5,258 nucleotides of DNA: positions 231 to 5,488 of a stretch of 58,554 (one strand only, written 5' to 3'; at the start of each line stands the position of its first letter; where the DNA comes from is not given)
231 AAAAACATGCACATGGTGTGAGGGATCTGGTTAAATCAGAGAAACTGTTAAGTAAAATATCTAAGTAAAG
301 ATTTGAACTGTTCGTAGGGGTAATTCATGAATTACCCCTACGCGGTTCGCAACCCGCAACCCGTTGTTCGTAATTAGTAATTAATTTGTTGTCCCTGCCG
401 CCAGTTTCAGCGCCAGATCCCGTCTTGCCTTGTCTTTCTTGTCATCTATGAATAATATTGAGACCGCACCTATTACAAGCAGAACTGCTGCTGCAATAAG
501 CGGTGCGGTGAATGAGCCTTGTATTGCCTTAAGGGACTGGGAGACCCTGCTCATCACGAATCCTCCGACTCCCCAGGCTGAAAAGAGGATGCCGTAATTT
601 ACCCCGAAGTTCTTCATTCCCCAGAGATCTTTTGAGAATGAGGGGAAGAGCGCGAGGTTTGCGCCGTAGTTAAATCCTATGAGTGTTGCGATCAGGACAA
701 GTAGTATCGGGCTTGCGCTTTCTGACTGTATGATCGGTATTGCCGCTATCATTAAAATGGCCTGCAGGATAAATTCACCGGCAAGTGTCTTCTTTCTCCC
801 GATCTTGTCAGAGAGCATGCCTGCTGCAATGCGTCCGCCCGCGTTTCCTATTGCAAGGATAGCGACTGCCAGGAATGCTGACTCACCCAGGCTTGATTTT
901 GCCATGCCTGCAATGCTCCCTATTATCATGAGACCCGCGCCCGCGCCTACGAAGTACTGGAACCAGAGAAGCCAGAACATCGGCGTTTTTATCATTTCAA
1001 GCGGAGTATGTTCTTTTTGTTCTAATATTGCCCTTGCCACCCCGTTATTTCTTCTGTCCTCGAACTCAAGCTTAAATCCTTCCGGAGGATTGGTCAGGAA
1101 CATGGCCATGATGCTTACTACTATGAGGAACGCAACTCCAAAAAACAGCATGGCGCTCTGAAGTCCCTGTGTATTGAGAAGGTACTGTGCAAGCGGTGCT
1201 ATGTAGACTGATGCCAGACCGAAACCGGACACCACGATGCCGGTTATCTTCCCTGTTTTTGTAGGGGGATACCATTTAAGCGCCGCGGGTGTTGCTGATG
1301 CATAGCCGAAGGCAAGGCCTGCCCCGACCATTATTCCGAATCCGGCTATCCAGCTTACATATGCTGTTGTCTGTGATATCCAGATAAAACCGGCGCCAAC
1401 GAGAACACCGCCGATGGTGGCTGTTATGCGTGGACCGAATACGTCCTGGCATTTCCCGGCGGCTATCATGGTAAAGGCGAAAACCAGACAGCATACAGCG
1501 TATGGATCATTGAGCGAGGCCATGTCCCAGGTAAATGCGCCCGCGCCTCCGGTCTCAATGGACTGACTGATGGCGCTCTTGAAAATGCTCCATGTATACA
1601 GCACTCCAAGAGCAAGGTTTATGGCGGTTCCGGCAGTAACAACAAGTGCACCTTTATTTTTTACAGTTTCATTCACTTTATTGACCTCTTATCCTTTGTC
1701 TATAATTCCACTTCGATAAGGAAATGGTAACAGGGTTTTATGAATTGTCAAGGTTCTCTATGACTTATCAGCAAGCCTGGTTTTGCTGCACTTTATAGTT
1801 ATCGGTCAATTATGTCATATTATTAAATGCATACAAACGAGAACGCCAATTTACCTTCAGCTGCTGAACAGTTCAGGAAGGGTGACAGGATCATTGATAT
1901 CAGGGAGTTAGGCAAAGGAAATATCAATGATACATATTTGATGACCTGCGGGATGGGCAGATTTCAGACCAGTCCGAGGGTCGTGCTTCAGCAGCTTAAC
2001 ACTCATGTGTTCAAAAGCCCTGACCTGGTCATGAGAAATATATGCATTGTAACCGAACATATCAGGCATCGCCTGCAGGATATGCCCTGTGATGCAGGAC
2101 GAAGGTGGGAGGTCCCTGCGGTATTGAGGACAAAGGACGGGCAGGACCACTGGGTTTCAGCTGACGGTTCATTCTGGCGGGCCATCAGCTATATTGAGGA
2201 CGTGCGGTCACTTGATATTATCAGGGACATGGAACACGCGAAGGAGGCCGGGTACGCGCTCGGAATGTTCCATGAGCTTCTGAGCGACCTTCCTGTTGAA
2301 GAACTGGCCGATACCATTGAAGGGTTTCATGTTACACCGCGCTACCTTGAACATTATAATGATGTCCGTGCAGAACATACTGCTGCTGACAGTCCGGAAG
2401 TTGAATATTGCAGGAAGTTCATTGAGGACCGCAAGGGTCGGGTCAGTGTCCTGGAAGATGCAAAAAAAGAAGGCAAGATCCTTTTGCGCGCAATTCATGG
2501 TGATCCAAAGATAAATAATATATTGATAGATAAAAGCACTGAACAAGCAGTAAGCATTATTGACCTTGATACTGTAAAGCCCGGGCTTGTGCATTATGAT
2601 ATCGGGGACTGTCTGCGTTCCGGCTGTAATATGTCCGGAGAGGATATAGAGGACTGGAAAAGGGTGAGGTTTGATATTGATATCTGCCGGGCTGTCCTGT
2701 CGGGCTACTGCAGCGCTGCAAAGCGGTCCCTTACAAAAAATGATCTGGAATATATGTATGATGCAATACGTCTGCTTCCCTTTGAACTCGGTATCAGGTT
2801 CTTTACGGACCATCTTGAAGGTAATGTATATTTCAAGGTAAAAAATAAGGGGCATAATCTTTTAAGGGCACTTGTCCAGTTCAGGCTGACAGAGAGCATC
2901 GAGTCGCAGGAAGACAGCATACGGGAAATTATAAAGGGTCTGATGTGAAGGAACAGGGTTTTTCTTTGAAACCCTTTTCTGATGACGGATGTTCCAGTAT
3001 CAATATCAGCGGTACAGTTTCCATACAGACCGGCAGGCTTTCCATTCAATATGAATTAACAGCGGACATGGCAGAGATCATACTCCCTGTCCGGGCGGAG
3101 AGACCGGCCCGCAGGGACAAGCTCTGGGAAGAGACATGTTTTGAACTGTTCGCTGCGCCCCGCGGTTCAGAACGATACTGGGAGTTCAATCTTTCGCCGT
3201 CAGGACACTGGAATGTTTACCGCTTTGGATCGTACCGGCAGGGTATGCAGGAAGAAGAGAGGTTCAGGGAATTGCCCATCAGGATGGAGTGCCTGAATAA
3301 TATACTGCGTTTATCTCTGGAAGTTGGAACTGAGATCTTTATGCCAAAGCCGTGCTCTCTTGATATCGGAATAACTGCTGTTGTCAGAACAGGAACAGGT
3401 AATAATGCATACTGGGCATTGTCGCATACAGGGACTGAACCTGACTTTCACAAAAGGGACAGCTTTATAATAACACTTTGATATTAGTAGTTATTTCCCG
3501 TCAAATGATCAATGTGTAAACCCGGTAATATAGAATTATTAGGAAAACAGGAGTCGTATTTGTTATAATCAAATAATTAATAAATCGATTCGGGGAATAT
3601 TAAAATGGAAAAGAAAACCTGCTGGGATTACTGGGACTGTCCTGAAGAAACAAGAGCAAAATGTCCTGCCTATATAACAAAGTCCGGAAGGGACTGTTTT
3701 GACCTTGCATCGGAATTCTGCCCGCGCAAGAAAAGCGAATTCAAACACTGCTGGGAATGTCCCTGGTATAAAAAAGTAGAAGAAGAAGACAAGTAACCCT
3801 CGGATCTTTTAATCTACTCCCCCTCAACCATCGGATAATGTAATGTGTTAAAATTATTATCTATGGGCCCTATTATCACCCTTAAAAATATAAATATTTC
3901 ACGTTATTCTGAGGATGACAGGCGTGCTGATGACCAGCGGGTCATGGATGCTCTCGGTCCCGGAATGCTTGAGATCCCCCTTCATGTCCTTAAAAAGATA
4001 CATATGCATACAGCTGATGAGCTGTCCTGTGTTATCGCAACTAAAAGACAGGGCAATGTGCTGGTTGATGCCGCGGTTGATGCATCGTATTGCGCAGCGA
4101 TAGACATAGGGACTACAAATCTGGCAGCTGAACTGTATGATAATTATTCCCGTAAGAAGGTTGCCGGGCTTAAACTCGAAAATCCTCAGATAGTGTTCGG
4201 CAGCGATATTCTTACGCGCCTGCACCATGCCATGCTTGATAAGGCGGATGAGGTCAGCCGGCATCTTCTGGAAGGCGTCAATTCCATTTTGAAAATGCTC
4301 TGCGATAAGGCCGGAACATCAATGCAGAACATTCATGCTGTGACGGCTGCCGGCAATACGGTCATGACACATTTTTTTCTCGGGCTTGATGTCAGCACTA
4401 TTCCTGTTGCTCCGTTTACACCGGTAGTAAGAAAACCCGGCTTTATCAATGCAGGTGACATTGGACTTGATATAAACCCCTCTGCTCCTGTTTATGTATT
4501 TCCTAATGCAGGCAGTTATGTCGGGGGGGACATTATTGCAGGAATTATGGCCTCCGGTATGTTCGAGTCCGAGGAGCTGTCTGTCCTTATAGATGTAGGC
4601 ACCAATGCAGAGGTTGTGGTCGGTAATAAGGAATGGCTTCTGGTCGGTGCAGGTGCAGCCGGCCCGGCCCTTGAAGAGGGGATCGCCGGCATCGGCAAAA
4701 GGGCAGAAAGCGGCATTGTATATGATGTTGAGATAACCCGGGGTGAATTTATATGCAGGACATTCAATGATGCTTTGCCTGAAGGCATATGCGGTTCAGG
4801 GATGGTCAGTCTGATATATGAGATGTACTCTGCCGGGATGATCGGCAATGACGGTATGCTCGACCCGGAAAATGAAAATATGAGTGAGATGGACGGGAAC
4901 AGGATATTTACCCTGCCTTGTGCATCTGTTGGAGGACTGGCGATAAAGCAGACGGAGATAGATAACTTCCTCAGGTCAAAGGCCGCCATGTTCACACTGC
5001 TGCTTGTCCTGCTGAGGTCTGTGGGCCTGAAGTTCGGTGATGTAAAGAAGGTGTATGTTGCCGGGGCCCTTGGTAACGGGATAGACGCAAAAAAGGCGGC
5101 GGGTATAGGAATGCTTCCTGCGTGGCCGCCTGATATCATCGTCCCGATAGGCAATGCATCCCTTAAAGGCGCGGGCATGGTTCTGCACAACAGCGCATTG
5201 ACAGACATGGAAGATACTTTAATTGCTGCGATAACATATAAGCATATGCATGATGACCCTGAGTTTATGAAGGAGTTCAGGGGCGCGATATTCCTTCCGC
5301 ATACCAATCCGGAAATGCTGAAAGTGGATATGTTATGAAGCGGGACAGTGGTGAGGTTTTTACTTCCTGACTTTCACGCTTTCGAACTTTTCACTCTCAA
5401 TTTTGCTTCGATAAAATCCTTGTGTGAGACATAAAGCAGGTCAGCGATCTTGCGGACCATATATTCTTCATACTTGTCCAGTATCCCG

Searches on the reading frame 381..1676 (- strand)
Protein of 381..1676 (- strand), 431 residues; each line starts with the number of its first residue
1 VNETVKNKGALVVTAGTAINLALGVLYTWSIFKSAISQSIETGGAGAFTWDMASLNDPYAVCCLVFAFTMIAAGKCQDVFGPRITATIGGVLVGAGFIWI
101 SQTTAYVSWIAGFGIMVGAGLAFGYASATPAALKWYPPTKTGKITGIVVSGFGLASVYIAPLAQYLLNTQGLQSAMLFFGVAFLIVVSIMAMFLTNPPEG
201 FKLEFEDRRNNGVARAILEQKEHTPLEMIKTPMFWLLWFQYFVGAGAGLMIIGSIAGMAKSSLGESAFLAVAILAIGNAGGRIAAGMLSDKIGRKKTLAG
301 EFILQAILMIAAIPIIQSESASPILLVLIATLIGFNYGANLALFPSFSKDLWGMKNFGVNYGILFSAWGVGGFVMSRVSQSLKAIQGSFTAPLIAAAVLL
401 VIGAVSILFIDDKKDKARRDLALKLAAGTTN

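Call 33: search_protein_families(library=pfam, proteins=[window:381-1676:-], max_evalue=0.00001)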
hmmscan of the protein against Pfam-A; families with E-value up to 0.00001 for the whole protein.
window:381-1676:- (431 aa): 2 families
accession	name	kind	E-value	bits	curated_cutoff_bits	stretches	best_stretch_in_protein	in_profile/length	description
PF07690.21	MFS_1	-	1.4e-39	136.4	33.4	2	26-374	9-345/347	Major Facilitator Superfamily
PF23262.1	NFD4_C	-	3.2e-07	30.8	27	1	228-376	13-161/215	NFD4, C-terminal domain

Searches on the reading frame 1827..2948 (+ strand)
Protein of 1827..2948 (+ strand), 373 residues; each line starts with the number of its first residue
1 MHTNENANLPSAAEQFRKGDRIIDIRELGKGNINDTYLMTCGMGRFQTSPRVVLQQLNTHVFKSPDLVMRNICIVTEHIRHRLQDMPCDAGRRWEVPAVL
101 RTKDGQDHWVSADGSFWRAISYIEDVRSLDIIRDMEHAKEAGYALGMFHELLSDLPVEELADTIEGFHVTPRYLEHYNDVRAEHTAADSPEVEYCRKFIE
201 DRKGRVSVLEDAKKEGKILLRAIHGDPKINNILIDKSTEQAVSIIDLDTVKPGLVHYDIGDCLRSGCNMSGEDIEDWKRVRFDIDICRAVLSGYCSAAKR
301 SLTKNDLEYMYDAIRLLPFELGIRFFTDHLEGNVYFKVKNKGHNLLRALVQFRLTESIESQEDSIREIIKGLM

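Call 33: search_protein_families(library=pfam, proteins=[window:1827-2948:+], max_evalue=0.00001)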
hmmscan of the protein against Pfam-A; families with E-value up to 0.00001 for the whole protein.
window:1827-2948:+ (373 aa): 1 family
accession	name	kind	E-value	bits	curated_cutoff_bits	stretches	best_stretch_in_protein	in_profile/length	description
PF01636.29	APH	-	1e-12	48.8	23.2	1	26-268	3-215/239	Phosphotransferase enzyme family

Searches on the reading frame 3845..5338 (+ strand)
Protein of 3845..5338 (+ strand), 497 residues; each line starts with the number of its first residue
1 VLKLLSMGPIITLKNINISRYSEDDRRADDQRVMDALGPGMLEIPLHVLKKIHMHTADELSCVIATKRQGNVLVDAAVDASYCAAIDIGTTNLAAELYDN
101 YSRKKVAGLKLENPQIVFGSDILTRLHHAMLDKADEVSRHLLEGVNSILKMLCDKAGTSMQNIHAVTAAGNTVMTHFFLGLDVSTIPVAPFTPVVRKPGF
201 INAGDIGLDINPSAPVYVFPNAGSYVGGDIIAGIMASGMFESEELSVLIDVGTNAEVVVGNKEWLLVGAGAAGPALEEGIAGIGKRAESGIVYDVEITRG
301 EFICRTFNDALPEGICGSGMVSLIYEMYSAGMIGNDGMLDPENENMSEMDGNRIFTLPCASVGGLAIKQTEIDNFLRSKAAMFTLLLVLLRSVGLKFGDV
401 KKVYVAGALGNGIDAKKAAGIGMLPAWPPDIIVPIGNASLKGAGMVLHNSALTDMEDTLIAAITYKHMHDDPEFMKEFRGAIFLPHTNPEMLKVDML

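Call 33: search_protein_families(library=pfam, proteins=[window:3845-5338:+], max_evalue=0.00001)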
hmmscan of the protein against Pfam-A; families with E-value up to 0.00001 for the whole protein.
window:3845-5338:+ (497 aa): 2 families
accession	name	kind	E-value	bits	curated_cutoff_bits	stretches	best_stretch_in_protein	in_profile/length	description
PF14574.11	RACo_C_ter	-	1.2e-71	241.3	27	1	244-491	1-256/261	C-terminal domain of RACo the ASKHA domain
PF17651.6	Raco_middle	-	9.7e-51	172.1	26.8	1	82-240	1-161/163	RACo middle region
